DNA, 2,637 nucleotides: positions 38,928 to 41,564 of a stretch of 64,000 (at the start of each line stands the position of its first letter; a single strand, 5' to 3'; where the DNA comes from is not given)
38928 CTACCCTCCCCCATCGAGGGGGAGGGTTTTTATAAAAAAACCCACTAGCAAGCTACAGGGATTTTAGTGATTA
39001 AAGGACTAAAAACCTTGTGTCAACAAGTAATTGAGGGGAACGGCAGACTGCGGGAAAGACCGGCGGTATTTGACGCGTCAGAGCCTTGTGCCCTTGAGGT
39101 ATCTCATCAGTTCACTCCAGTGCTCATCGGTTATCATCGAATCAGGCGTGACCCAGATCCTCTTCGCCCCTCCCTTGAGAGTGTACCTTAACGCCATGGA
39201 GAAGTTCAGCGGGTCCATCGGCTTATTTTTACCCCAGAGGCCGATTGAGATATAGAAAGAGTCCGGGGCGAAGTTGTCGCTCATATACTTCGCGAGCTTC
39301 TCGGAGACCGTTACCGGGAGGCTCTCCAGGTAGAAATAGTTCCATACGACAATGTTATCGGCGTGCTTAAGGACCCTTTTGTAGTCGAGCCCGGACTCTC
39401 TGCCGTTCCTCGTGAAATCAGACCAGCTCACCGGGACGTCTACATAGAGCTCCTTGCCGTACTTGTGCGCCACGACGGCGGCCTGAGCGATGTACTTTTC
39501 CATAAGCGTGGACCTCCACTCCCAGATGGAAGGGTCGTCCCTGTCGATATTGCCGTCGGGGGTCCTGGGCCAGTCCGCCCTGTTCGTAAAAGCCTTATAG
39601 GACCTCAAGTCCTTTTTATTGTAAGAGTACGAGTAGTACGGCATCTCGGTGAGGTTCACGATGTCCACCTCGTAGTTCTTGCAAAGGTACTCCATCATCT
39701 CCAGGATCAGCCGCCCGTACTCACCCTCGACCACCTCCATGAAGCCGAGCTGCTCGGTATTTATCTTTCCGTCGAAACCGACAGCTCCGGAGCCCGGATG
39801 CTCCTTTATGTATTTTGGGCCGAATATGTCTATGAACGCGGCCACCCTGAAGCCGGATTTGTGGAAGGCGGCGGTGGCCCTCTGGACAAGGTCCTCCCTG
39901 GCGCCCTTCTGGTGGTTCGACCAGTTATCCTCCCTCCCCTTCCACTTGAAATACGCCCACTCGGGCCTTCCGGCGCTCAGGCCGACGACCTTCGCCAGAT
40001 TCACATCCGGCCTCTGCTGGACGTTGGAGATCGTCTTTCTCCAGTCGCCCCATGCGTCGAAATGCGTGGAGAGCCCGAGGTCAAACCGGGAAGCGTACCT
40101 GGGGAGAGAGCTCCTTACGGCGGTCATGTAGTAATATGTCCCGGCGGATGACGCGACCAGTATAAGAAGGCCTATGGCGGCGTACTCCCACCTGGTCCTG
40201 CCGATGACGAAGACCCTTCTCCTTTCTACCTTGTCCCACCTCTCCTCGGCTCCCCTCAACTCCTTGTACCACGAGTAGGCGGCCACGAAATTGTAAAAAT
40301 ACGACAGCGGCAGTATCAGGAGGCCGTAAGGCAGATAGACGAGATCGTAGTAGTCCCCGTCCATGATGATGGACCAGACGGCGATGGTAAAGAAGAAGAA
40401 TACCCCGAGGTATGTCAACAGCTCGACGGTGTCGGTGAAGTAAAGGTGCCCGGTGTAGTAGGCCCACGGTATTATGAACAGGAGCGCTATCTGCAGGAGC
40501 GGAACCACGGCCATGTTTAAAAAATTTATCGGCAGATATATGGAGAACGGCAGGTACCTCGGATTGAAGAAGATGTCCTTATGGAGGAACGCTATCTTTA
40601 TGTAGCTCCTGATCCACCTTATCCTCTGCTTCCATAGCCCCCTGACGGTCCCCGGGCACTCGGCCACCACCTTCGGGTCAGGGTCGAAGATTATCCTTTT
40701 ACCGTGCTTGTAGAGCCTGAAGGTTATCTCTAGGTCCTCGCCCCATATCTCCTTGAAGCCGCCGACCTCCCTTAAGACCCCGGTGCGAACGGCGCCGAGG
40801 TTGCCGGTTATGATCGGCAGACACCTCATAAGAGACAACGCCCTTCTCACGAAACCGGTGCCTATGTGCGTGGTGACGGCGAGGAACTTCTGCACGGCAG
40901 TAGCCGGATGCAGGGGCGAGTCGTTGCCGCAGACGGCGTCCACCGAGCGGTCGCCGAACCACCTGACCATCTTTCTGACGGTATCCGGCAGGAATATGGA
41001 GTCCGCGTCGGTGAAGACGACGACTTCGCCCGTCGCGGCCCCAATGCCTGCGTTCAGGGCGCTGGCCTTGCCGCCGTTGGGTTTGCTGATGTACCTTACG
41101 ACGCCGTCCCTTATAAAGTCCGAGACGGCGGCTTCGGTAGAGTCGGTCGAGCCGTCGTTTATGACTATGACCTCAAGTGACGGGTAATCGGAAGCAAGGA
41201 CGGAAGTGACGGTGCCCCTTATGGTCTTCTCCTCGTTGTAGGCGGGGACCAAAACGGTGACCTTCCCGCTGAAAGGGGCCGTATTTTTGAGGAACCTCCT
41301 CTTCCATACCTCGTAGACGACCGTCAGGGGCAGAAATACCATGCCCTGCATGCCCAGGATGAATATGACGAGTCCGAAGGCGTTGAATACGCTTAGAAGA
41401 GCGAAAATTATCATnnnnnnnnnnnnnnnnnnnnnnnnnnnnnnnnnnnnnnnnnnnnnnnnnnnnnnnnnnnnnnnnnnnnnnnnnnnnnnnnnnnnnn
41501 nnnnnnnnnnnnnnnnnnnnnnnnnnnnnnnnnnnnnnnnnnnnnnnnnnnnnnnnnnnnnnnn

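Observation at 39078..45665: Unusual four-gene synthase-type exopolysaccharide locus: ATP-grasp ligase, TPR-porin, TPR-TM-PIG-L deacetylase and GT2 synthase-hydrolase fusion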

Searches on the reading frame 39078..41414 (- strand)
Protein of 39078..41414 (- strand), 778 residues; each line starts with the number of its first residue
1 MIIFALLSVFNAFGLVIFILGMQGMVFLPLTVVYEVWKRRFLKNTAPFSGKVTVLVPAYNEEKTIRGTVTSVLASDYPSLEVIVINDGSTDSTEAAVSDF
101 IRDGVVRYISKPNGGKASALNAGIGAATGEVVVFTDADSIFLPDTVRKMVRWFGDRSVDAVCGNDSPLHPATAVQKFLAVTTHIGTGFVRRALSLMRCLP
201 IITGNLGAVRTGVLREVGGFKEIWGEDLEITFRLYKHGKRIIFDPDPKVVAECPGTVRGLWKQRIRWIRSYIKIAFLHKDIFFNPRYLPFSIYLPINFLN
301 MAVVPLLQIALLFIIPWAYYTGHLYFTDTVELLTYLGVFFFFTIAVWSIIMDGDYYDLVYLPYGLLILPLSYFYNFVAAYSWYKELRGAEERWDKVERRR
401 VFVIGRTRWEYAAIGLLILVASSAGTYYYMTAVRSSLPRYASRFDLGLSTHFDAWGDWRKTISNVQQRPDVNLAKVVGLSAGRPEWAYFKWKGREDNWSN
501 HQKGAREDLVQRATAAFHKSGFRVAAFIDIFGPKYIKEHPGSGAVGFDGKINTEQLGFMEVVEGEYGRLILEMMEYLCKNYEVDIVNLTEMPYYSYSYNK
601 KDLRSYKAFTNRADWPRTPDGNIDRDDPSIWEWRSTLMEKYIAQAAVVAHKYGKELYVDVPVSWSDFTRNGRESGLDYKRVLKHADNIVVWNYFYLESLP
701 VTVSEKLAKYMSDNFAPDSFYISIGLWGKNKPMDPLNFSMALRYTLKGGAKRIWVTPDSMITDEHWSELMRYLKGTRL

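Call 3: search_protein_families(library=pfam, proteins=[window:39078-41414:-], max_evalue=0.01)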
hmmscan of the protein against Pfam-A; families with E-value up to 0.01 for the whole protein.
window:39078-41414:- (778 aa): 7 families
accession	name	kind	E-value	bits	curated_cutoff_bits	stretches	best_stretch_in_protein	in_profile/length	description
PF00535.33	Glycos_transf_2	-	1.1e-34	120.2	23.3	1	53-164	1-114/168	Glycosyl transferase family 2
PF13641.12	Glyco_tranf_2_3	-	2.3e-29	103.5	27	1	52-269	3-229/230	Glycosyltransferase like family 2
PF13632.12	Glyco_trans_2_3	-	4.6e-19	69.5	27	1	132-342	2-190/198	Glycosyl transferase family group 2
PF13506.12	Glyco_transf_21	-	9.6e-12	45.1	21.7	1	116-269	18-174/174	Glycosyl transferase family 21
PF10111.15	Glyco_tranf_2_2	-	4.6e-11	43.2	27.3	1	53-151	1-104/276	Glycosyltransferase like family 2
PF02638.21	GHL10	-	0.0011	18.6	27.9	1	536-730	103-298/311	Glycosyl hydrolase-like 10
PF03142.21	Chitin_synth_2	-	0.005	16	27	0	123-164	196-238/527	Chitin synthase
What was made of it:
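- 40575..41414 (-): N-terminal TM helix plus the GT-A catalytic domain of a processive family-2 glycosyltransferase. The motifs D87, D136xD138, G225-E226-D227 and Q263-R-I-R-W267 are present. Pfam Glycos_transf_2 scores 120 bits (call 3).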

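Call 4: search_protein_families(library=ncbifam, proteins=[window:39078-41414:-], max_evalue=0.01)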
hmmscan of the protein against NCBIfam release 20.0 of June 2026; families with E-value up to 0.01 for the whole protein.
window:39078-41414:- (778 aa): 30 families (the best 25 are shown)
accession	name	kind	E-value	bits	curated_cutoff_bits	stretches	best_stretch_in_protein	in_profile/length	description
TIGR03937.1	PgaC_IcaA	equivalog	8.6e-42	143.5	422.3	1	42-355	37-357/407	poly-beta-1,6-N-acetyl-D-glucosamine synthase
TIGR03965.1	mycofact_glyco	equivalog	6.9e-26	91.1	280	1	49-278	73-307/467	mycofactocin biosynthesis glycosyltransferase MftF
NF041875.1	EPS_EpsD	equivalog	6.2e-22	78.4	370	1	52-254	1-209/325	exopolysaccharide biosynthesis glycosyltransferase EpsD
NF007482.0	PRK10073.1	equivalog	2e-17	63.2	423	1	51-160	7-117/334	glycosyltransferase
TIGR03111.1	glyc2_xrt_Gpos1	hypoth_equivalog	3.2e-17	62.4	363.95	1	30-279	30-294/439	TIGR03111 family XrtG-associated glycosyltransferase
TIGR04283.1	glyco_like_mftF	equivalog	1.3e-16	60.8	182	1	53-242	2-177/221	TIGR04283 family arsenosugar biosynthesis glycosyltransferase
TIGR04242.1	nodulat_NodC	equivalog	3.4e-16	59.2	550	1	49-164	47-167/395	chitooligosaccharide synthase NodC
NF047683.1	TeichurnBiosyTuaG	equivalog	9.2e-15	55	400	1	50-155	6-113/252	teichuronic acid biosynthesis protein TuaG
TIGR03030.1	CelA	equivalog_domain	6.4e-14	50.9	699.1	2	12-153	89-253/714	UDP-forming cellulose synthase catalytic subunit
NF041394.1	GtaseAglG_Halo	equivalog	1.4e-12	47.5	440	1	51-172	2-126/304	glucosyl-dolichyl phosphate glucuronosyltransferase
NF047588.1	GlcsyltransPgfSStrep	equivalog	2.5e-12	46.6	500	1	51-155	2-112/308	glycosyltransferase PgfS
NF050050.1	ProtGlycPglI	equivalog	1.6e-11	44.2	500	1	51-151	3-106/306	GalNAc(5)-diNAcBac-PP-undecaprenol beta-1,3-glucosyltransferase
NF010496.0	PRK13915.1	equivalog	3.6e-11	42.7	262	1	49-150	30-139/307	glucosyl-3-phosphoglycerate synthase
NF038299.1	EPS_HpsN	equivalog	4.4e-11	42.3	425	1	51-163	2-117/317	hormogonium polysaccharide biosynthesis glycosyltransferase HpsN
TIGR04182.1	glyco_TIGR04182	equivalog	1.8e-10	40.7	325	1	51-174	1-118/293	S-layer glycoprotein N-glycosyltransferase AglJ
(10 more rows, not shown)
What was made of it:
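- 40575..41414 (-): PgaC_IcaA scores 143.5 bits, below its cut-off of 422 (call 4).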

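Call 8: find_homologous_proteins(query=window:39078-41414:-, max_evalue=0.00001)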
Query window:39078-41414:- (778 aa): 2342 proteins with E <= 0.00001 among 8000 candidates; the best 120 are listed.
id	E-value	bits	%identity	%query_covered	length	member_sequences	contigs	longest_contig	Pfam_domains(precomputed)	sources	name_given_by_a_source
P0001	0.0e+0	1812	100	100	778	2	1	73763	PF13632.13,PF10111.15,PF13506.14,PF13641.13,PF00535.33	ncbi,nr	ncbi:MAG: glycosyltransferase family 2 protein [Deltaproteobacteria bacterium]|nr:glycosyltransferas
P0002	0.0e+0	1585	85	100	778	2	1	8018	PF13632.13,PF10111.15,PF13506.14,PF13641.13,PF00535.33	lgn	-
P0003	0.0e+0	1565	83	100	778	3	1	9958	PF13632.13,PF10111.15,PF13506.14,PF13641.13,PF00535.33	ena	-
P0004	0.0e+0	1518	80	100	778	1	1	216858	PF13632.13,PF10111.15,PF13506.14,PF13641.13,PF00535.33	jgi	-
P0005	0.0e+0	1376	71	100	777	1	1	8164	PF13632.13,PF10111.15,PF13506.14,PF13641.13,PF00535.33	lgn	-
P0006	0.0e+0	1369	73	100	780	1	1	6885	PF13632.13,PF10111.15,PF13506.14,PF13641.13,PF00535.33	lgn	-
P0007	0.0e+0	1367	72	100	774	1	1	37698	PF13632.13,PF10111.15,PF13506.14,PF13641.13,PF00535.33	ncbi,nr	ncbi:MAG: glycosyltransferase family 2 protein [Deltaproteobacteria bacterium]|nr:glycosyltransferas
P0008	0.0e+0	1362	72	100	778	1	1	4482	PF13632.13,PF10111.15,PF13506.14,PF13641.13,PF00535.33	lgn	-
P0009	0.0e+0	1357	72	100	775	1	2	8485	PF13632.13,PF10111.15,PF13506.14,PF13641.13,PF00535.33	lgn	-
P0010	0.0e+0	1355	72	99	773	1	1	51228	PF13632.13,PF10111.15,PF13506.14,PF13641.13,PF00535.33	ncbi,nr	ncbi:MAG: glycosyltransferase family 2 protein [Deltaproteobacteria bacterium]|nr:glycosyltransferas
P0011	0.0e+0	1354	71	99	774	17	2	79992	PF13632.13,PF10111.15,PF13506.14,PF13641.13,PF00535.33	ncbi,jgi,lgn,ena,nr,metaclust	ncbi:MAG: hypothetical protein A2X99_06355 [Deltaproteobacteria bacterium GWB2_55_19]|nr:MAG: hypoth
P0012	0.0e+0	1339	69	100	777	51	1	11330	PF13632.13,PF10111.15,PF13506.14,PF13641.13,PF00535.33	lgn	-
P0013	0.0e+0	1316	70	99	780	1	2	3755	PF13632.13,PF10111.15,PF13506.14,PF13641.13,PF00535.33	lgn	-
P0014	0.0e+0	1308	69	100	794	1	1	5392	PF13632.13,PF10111.15,PF13506.14,PF13641.13,PF00535.33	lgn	-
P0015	0.0e+0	1306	69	99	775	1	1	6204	PF13632.13,PF10111.15,PF13506.14,PF13641.13,PF00535.33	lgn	-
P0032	0.0e+0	1174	62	99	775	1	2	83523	PF13632.13,PF10111.15,PF13506.14,PF13641.13,PF03142.22,PF02638.22,PF00535.33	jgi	-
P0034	0.0e+0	1154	62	98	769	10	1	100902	PF13632.13,PF10111.15,PF13506.14,PF13641.13,PF02638.22,PF00535.33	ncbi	-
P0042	0.0e+0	1104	59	99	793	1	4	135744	PF13632.13,PF10111.15,PF13506.14,PF13641.13,PF03142.22,PF00535.33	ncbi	-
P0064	9.0e-296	1001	55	98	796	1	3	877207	PF13632.13,PF10111.15,PF13506.14,PF13641.13,PF00535.33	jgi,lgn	jgi:cellulose synthase/poly-beta-1,6-N-acetylglucosamine synthase-like glycosyltransferase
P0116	1.3e-270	918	50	98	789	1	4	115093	PF13632.13,PF10111.15,PF13506.14,PF13641.13,PF00535.33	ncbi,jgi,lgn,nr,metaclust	ncbi:glycosyltransferase family 2 protein [Candidatus Aminicenantes bacterium AH-873-B07]|jgi:cellul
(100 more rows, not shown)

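Call 10: find_encoding_contigs(protein=P0064, flank=8000, max_places=2)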
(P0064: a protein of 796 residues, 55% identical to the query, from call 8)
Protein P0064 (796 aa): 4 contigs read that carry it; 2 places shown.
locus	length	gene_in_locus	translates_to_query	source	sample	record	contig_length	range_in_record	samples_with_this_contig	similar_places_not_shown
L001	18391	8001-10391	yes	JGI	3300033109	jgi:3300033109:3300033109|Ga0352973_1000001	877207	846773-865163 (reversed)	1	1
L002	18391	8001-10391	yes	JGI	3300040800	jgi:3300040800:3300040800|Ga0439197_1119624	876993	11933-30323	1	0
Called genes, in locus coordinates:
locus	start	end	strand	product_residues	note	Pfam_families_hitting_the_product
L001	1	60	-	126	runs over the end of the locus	PF00665:rve, PF13683:rve_3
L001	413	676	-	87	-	PF01527:HTH_Tnp_1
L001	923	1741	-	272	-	PF05050:Methyltransf_21 (faint)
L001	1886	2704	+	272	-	PF13489:Methyltransf_23, PF13847:Methyltransf_31 (faint), PF08241:Methyltransf_11 (weak), PF08242:Methyltransf_12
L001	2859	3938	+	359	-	PF01757:Acyl_transf_3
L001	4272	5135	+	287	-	PF21360:PylC-like_N, PF14397:ATPgrasp_ST (faint), PF02655:ATP-grasp_3, PF08443:RimK (weak), PF13535:ATP-grasp_4 (faint), PF15632:ATPgrasp_Ter (weak)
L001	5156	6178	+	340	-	-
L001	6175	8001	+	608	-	PF23914:TPR_CcmH_CycH (weak), PF13432:TPR_16 (weak), PF14559:TPR_19, PF00515:TPR_1 (weak), PF07719:TPR_2 (weak), PF13428:TPR_14 (weak), PF13371:TPR_9 (weak), PF02585:PIG-L, +9 more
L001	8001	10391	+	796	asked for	PF13506:Glyco_transf_21, PF13641:Glyco_tranf_2_3, PF00535:Glycos_transf_2, PF10111:Glyco_tranf_2_2, PF13632:Glyco_trans_2_3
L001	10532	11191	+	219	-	-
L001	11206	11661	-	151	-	-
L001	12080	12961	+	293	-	PF01435:Peptidase_M48, PF05569:Peptidase_M56 (faint)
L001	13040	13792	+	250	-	PF03741:TerC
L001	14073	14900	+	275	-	-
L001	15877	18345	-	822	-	PF00343:Phosphorylase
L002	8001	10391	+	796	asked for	PF13506:Glyco_transf_21, PF13641:Glyco_tranf_2_3, PF00535:Glycos_transf_2, PF10111:Glyco_tranf_2_2, PF13632:Glyco_trans_2_3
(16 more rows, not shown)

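Call 11: find_encoding_contigs(protein=P0116, flank=8000, max_places=2)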
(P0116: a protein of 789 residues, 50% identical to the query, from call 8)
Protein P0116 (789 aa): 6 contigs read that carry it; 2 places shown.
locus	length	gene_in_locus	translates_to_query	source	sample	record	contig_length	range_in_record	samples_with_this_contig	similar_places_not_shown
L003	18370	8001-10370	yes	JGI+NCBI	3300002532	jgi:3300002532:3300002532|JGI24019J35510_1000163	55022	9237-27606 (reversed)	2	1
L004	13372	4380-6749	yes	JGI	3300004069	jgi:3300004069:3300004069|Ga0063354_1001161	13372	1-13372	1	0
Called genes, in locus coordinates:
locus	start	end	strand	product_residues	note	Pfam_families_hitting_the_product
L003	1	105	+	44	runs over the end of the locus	-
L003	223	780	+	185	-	PF01765:RRF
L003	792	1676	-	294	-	PF26514:DUF8173 (weak)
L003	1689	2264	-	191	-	PF13490:zf-HC2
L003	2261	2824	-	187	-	PF04542:Sigma70_r2, PF08281:Sigma70_r4_2, PF04545:Sigma70_r4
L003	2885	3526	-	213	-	PF03548:LolA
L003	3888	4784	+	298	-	PF21360:PylC-like_N (weak), PF13535:ATP-grasp_4 (faint), PF14397:ATPgrasp_ST (faint), PF02655:ATP-grasp_3, PF08443:RimK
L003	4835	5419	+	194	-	PF07719:TPR_2 (faint), PF14559:TPR_19 (faint)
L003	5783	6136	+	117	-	-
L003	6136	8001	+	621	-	PF00515:TPR_1, PF07719:TPR_2 (weak), PF13181:TPR_8 (weak), PF14559:TPR_19, PF13424:TPR_12 (weak), PF14559:TPR_19, PF14559:TPR_19, PF02585:PIG-L, +21 more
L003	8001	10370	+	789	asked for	PF13506:Glyco_transf_21, PF13641:Glyco_tranf_2_3, PF00535:Glycos_transf_2, PF10111:Glyco_tranf_2_2, PF13632:Glyco_trans_2_3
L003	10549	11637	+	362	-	PF01063:Aminotran_4 (weak)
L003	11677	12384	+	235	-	PF17032:Zn_ribbon_15 (faint), PF12773:DZR, PF13240:Zn_Ribbon_1 (faint)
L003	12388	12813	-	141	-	PF02566:OsmC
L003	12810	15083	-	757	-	PF00708:Acylphosphatase, PF07503:zf-HYPF, PF01300:Sua5_yciO_yrdC, PF17788:HypF_C, PF22521:HypF_C_2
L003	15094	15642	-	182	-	PF02677:QueH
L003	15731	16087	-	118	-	PF19762:DUF6249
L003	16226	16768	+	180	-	PF04542:Sigma70_r2, PF08281:Sigma70_r4_2, PF04545:Sigma70_r4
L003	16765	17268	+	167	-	-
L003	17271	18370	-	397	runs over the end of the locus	PF00246:Peptidase_M14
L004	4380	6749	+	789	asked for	PF13506:Glyco_transf_21, PF13641:Glyco_tranf_2_3, PF00535:Glycos_transf_2, PF10111:Glyco_tranf_2_2, PF13632:Glyco_trans_2_3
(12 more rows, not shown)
